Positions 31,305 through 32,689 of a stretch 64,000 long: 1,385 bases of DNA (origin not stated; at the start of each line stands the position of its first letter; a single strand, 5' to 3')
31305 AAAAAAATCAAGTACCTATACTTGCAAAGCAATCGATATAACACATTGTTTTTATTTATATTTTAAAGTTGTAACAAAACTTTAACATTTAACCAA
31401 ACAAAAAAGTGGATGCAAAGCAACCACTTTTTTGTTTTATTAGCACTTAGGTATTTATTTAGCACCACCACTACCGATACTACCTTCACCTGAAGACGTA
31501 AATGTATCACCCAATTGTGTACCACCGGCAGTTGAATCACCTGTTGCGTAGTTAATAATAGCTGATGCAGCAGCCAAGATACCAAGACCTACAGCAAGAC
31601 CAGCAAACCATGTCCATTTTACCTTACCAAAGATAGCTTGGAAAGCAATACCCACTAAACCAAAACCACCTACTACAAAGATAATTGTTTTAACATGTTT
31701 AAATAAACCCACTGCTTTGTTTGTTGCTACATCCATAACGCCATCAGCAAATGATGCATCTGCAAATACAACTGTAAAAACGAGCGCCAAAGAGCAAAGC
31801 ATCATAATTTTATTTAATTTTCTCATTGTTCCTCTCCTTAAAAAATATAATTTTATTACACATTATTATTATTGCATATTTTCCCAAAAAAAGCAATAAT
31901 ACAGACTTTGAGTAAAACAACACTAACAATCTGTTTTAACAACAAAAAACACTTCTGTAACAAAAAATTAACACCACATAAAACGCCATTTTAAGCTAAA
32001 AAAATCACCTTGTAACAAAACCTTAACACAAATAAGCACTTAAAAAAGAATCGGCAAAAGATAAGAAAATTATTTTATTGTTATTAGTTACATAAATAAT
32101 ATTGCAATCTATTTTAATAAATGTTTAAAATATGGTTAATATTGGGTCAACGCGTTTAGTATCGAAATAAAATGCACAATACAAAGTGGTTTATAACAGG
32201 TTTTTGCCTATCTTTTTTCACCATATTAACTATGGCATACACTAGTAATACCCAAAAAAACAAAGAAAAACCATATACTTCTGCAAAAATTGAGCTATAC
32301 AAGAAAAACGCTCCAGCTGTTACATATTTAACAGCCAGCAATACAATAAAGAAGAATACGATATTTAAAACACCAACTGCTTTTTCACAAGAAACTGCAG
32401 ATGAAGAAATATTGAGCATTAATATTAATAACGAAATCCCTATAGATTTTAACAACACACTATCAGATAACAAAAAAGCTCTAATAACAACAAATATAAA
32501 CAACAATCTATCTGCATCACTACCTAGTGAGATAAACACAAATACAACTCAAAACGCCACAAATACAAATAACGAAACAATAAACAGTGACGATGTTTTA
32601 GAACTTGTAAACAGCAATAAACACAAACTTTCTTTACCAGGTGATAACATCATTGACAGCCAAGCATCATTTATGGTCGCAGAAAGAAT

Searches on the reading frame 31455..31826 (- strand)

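Call 5: search_protein_families(library=pfam, proteins=[window:31455-31826:-], max_evalue=0.1)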
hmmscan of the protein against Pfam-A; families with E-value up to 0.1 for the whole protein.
window:31455-31826:- (123 aa): 2 families
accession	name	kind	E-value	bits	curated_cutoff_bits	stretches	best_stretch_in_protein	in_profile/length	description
PF04956.18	TrbC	-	8.6e-08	32.7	27.9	1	3-93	7-97/98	TrbC/VIRB2 pilin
PF18948.5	DUF5692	-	0.0079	15.8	27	1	3-88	29-111/304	Family of unknown function (DUF5692)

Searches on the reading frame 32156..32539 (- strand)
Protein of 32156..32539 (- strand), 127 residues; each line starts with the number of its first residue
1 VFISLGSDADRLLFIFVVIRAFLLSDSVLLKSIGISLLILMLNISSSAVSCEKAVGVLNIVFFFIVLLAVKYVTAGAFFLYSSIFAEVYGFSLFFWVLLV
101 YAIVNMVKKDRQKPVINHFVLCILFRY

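Call 19: search_protein_families(library=pfam, proteins=[window:32156-32539:-], max_evalue=0.1)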
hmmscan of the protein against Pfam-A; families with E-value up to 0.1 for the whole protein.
window:32156-32539:- (127 aa): 1 family
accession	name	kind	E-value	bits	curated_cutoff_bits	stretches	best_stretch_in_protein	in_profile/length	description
PF11028.14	TMEM260-like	-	0.047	13.9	24.2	1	28-114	49-137/179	Protein O-mannosyl-transferase TMEM260-like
